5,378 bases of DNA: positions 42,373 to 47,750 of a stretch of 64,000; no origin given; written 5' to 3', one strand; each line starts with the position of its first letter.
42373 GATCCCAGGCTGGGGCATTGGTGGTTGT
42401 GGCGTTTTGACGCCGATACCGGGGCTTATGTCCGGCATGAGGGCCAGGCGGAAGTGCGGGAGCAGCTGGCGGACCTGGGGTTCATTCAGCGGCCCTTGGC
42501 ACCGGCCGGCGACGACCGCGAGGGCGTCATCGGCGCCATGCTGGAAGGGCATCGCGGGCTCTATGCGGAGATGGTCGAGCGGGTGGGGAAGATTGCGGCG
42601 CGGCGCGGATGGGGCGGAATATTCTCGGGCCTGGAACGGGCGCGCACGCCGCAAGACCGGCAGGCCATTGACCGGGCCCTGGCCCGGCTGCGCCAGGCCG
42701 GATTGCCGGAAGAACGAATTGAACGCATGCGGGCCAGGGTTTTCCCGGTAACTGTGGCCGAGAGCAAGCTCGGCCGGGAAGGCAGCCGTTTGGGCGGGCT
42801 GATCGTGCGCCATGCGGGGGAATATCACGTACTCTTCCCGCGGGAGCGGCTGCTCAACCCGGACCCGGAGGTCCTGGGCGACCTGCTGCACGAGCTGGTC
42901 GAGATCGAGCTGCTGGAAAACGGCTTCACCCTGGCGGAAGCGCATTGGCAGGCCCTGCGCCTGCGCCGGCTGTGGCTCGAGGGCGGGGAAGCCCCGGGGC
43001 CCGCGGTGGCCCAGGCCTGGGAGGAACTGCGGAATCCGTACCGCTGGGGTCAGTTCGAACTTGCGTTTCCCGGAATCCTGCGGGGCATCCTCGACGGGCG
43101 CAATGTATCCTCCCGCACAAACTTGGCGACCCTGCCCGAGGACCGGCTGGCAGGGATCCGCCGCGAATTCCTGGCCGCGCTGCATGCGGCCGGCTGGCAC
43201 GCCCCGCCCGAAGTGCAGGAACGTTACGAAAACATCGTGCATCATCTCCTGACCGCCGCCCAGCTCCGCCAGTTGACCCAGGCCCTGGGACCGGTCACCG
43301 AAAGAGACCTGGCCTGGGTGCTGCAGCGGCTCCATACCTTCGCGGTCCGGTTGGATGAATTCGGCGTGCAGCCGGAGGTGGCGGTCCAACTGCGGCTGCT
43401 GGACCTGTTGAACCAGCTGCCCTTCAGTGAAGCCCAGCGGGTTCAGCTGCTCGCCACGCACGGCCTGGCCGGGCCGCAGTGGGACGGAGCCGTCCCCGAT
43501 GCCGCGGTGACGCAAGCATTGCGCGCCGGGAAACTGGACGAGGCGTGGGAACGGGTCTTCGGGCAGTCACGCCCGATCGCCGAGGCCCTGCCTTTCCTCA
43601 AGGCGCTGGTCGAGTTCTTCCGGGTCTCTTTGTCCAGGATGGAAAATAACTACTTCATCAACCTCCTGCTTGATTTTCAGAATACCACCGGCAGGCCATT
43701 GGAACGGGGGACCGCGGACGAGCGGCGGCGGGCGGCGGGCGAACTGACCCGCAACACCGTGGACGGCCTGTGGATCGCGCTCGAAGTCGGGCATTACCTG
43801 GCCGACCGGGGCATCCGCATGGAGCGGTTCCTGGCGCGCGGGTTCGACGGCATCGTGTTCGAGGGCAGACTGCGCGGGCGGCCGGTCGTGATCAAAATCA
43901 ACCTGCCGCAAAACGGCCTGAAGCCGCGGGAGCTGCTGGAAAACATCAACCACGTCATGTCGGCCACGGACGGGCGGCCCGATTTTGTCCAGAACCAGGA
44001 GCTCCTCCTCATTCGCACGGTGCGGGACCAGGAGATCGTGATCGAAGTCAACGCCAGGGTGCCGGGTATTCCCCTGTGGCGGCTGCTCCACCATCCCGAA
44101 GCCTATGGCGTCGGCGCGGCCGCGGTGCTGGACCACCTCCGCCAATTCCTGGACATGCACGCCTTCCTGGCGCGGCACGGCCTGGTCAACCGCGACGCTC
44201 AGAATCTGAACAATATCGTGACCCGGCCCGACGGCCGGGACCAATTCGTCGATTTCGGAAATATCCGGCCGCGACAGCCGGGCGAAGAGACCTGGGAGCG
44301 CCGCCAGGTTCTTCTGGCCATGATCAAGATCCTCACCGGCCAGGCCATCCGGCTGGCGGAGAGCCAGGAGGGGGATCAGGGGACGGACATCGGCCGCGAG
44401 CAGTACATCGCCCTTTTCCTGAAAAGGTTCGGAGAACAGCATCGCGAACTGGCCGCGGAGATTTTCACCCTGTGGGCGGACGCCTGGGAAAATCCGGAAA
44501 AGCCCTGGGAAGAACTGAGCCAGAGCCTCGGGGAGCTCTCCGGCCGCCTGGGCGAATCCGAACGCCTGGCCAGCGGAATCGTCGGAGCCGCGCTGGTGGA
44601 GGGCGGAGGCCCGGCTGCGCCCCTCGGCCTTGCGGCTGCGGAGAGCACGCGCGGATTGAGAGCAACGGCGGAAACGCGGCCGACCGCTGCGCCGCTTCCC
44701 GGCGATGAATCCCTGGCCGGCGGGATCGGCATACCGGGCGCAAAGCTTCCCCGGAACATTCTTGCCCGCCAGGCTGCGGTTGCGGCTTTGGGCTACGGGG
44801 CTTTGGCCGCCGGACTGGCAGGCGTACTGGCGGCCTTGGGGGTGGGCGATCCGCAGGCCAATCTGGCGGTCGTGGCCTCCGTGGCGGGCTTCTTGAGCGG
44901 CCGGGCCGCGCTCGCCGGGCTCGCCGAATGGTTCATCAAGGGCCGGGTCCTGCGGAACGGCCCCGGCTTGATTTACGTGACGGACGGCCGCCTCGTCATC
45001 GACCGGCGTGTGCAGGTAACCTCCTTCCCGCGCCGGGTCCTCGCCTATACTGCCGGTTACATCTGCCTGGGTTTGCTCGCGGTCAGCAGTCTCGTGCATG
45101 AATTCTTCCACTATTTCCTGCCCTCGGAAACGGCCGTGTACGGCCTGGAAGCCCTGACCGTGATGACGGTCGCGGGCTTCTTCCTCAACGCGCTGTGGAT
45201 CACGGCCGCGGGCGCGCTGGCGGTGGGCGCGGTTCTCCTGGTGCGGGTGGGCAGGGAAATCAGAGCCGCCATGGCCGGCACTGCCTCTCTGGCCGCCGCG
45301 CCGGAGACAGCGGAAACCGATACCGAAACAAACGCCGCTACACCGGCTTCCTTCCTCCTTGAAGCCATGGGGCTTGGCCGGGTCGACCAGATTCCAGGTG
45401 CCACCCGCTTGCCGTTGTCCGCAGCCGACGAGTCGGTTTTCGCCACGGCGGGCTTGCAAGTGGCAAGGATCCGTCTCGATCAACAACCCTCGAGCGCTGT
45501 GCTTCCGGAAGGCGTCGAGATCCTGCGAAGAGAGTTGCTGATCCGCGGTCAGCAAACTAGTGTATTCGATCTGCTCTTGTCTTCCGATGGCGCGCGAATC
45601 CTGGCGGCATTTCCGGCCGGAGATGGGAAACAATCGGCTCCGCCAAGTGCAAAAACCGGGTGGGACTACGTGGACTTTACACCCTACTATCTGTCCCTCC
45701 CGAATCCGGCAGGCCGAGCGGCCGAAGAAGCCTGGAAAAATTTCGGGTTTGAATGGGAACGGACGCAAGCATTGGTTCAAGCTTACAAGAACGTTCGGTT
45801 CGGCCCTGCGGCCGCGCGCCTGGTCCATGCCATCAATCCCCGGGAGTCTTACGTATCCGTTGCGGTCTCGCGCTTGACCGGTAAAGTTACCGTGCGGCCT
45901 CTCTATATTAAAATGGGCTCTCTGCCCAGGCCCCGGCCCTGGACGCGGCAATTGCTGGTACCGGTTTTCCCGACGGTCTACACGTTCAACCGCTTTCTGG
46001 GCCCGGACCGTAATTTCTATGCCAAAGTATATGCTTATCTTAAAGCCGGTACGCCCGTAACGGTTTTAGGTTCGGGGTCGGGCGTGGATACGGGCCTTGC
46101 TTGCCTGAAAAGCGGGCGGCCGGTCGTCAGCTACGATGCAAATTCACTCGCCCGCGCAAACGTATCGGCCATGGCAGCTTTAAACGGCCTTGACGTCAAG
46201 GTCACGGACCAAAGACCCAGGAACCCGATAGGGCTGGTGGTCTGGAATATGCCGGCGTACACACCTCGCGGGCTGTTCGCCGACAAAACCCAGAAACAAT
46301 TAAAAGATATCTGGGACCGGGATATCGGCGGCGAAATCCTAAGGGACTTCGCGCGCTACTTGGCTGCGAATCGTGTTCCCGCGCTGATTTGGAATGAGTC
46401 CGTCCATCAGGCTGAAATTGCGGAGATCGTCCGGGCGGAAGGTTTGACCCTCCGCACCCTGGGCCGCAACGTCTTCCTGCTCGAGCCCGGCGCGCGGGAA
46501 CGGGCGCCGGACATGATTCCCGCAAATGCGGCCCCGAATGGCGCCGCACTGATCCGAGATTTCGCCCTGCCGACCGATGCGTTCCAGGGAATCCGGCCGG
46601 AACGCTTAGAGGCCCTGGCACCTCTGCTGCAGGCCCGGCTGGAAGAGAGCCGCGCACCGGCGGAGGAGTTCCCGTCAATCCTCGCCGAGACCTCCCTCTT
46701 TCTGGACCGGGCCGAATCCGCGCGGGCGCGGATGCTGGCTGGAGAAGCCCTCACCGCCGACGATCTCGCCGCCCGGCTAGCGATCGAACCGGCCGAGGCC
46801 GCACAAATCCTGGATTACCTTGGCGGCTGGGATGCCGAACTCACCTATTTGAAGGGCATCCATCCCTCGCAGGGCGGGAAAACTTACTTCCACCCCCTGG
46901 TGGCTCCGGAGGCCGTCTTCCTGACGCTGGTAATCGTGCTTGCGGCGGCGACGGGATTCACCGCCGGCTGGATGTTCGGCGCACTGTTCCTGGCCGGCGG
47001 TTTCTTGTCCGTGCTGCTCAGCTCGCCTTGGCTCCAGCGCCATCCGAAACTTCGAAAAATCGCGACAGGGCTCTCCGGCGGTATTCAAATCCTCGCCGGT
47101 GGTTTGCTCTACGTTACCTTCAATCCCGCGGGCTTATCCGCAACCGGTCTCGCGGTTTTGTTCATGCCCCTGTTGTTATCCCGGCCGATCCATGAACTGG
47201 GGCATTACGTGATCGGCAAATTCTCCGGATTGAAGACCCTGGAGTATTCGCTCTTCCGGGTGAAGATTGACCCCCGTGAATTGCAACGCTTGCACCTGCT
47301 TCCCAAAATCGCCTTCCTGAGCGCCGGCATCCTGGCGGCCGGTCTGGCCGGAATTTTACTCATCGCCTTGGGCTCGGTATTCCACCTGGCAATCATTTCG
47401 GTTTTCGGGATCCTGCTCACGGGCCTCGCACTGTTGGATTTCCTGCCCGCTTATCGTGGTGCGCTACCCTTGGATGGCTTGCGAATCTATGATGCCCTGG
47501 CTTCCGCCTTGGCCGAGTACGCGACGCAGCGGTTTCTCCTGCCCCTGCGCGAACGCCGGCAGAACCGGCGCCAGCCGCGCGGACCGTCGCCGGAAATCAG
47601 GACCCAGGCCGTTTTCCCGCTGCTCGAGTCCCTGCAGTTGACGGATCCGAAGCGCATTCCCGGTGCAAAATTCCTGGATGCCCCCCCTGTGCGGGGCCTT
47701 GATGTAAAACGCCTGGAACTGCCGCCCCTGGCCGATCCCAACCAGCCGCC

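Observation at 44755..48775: Tandem duplication of a [membrane HExxH protease + spacer + HemK-like methyltransferase] module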

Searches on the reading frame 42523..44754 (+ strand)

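Call 22: search_protein_families(library=pfam, proteins=[window:42523-44754:+], max_evalue=10)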
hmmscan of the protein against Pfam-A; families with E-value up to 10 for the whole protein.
window:42523-44754:+ (744 aa): 1 family
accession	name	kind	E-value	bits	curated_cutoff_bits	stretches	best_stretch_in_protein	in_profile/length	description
PF16572.11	HlyD_D4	-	0.12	12.7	26.4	1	49-72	29-52/55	Long alpha hairpin domain of cation efflux system protein, CusB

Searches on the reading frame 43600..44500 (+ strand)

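Call 56: search_solved_structures(query=window:43600-44500:+, max_evalue=1)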
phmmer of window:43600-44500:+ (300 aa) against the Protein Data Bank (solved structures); distinct sequences matched with E-value up to 1: 6.
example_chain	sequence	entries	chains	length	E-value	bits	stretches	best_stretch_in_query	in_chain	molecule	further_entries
7vnx_A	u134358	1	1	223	0.024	17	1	66-107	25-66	TkArkI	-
4jgw_A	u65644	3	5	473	0.05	16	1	158-214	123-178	Ral guanine nucleotide dissociation stimulator-like 2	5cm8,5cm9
9gmp_A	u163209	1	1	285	0.07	15.5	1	174-222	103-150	Uncharacterized protein (Map kinase kinase-like protein)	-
22qs_D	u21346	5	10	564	0.41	13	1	138-219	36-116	Acetylcholine receptor subunit alpha-type deg-3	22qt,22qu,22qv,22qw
2cxh_A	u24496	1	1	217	0.71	12.2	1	61-171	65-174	Probable brix-domain ribosomal biogenesis protein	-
2w4o_A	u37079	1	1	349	0.78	12.1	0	66-220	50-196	CALCIUM/CALMODULIN-DEPENDENT PROTEIN KINASE TYPE IV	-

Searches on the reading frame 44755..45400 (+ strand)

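Call 22: search_protein_families(library=pfam, proteins=[window:44755-45400:+], max_evalue=10)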
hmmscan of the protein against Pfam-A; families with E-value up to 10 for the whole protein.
window:44755-45400:+ (215 aa): 0 families

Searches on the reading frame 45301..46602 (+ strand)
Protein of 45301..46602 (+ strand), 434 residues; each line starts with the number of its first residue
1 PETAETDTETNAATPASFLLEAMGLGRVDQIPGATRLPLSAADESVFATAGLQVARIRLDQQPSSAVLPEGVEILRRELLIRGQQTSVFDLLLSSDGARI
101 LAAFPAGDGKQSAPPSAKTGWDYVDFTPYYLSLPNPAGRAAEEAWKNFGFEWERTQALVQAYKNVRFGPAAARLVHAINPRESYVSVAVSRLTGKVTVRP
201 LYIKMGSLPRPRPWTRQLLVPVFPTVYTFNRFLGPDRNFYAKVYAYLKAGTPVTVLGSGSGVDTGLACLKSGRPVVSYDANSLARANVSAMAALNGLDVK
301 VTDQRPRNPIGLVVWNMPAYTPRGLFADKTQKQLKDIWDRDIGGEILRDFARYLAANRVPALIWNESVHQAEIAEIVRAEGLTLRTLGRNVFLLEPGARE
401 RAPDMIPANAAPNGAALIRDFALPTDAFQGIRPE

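Call 19: search_solved_structures(query=window:45301-46602:+, max_evalue=1, show_alignments=1)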
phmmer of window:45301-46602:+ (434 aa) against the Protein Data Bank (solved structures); distinct sequences matched with E-value up to 1: 2.
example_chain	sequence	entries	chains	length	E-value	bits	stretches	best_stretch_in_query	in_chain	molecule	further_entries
2yri_A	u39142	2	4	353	0.049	15.9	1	252-310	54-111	Aminotransferase, class V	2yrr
8prj_A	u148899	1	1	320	0.56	12.4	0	102-140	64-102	v31Bagel8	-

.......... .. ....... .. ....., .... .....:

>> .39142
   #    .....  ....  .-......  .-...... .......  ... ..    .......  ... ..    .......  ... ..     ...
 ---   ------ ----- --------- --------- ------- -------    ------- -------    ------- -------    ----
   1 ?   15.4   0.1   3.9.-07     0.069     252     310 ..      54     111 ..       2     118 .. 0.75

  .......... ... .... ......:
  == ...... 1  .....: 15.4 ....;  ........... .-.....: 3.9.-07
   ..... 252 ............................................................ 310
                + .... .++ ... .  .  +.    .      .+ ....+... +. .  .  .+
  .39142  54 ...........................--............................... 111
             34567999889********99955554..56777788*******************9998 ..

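Call 22: search_protein_families(library=pfam, proteins=[window:45301-46602:+], max_evalue=10)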
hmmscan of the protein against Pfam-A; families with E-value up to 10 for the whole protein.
window:45301-46602:+ (434 aa): 0 families

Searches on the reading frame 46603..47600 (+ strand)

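Call 22: search_protein_families(library=pfam, proteins=[window:46603-47600:+], max_evalue=10)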
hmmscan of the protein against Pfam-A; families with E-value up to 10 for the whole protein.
window:46603-47600:+ (332 aa): 2 families
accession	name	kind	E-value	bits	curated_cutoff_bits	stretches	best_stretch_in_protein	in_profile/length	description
PF24380.1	DUF7536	-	0.21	12.3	27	1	96-120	52-76/91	Family of unknown function (DUF7536)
PF02163.28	Peptidase_M50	-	1.9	8.2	27.2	1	190-217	6-33/221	Peptidase family M50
